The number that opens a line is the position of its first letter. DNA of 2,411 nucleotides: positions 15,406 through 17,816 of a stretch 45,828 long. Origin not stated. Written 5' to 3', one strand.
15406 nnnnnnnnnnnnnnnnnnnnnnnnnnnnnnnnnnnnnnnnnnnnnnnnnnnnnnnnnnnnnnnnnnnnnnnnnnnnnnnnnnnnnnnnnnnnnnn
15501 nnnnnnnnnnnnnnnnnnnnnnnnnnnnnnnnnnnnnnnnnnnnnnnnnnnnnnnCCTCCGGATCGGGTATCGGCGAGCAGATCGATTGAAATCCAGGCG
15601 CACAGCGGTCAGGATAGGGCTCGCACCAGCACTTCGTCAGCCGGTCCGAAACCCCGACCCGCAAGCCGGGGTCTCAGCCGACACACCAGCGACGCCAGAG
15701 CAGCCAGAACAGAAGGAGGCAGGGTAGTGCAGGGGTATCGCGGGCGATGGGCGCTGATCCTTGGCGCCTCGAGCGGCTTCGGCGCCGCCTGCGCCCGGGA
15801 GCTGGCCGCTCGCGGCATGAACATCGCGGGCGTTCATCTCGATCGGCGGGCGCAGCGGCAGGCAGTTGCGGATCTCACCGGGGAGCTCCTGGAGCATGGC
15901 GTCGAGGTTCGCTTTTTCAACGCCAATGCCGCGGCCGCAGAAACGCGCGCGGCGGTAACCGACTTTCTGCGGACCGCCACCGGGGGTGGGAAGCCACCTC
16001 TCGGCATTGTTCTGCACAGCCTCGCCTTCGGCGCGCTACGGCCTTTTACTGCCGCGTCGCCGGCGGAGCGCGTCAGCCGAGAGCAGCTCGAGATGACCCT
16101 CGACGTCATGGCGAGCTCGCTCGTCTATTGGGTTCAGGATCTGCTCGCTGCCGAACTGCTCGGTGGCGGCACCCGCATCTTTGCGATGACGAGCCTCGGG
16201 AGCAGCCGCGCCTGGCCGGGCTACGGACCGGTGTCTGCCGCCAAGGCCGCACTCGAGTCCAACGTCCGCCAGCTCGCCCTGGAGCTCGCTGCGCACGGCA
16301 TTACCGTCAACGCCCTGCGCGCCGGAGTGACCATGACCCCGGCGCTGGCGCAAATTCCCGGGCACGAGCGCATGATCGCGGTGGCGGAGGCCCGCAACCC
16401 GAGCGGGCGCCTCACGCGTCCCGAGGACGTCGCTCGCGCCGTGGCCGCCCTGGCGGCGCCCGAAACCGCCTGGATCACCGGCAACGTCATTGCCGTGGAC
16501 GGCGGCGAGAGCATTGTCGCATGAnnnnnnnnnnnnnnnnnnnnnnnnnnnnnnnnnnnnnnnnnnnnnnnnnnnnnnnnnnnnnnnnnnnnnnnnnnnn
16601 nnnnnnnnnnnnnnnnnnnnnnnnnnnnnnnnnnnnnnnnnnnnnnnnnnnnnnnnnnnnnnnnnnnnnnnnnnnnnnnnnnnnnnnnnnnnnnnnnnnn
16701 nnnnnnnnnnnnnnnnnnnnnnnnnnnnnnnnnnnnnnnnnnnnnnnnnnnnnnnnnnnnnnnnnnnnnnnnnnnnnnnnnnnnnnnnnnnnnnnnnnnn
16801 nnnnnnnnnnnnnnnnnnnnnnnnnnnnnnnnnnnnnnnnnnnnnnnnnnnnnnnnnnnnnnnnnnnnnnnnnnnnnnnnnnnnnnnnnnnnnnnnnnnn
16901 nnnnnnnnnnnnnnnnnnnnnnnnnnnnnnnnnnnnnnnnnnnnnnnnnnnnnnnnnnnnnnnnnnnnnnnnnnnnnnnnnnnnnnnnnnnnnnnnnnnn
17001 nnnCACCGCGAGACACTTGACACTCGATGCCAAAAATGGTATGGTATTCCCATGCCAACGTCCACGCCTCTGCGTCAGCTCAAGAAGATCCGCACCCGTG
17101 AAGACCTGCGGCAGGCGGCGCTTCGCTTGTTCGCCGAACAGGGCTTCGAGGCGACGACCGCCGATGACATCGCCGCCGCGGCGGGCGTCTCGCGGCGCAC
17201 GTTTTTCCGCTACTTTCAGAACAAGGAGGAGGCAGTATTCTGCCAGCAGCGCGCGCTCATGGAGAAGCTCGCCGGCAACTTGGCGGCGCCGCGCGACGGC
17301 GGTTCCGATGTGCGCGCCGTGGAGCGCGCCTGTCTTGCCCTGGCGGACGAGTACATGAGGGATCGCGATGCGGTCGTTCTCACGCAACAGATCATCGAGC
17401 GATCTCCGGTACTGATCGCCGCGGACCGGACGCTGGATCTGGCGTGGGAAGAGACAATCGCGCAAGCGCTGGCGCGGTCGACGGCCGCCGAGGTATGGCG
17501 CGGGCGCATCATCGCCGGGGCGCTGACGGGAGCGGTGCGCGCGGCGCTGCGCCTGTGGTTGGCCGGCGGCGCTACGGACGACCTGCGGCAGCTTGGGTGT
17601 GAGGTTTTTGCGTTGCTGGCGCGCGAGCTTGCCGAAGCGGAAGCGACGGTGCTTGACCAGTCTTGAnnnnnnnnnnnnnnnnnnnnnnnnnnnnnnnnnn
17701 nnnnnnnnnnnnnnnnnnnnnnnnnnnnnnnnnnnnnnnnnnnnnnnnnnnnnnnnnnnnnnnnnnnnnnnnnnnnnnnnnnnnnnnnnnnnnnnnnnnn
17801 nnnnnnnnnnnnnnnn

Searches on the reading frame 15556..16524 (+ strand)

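Call 17: search_protein_families(library=pfam, proteins=[window:15556-16524:+], max_evalue=0.001)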
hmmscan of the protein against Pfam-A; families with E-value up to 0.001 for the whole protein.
window:15556-16524:+ (322 aa): 4 families
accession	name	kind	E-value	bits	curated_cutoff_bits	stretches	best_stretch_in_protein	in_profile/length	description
PF13561.12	adh_short_C2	-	1.2e-46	159.7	27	1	70-317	1-234/236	Enoyl-(Acyl carrier protein) reductase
PF00106.31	adh_short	-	1.2e-21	77.5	26.6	1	65-267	2-190/195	short chain dehydrogenase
PF08659.16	KR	-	6.2e-06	26.7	22.6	1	66-155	3-88/180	KR domain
PF12241.14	Enoyl_reductase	-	4.1e-05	23.5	22.1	1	172-269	102-202/236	Trans-2-enoyl-CoA reductase catalytic region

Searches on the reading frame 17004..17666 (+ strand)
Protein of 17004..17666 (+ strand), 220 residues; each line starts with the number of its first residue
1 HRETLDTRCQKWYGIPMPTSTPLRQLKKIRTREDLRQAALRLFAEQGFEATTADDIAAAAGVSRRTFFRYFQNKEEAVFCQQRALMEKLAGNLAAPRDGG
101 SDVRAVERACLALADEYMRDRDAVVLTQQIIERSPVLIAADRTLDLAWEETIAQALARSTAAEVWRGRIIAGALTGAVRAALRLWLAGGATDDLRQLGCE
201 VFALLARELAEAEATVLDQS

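Call 17: search_protein_families(library=pfam, proteins=[window:17004-17666:+], max_evalue=0.001)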
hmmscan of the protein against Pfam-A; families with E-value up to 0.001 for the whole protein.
window:17004-17666:+ (220 aa): 4 families
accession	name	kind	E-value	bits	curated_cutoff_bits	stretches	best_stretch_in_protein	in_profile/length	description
PF00440.29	TetR_N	-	4e-17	62.2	24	1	37-76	3-42/47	Bacterial regulatory proteins, tetR family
PF17754.6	TetR_C_14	-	7.5e-05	23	22.7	1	104-209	5-111/112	MftR C-terminal domain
PF13384.12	HTH_23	-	0.00024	21.3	24.6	1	31-72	2-39/50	Homeodomain-like domain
PF13022.12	HTH_Tnp_1_2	-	0.00055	20.5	27.9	0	38-75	14-51/122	Helix-turn-helix of insertion element transposase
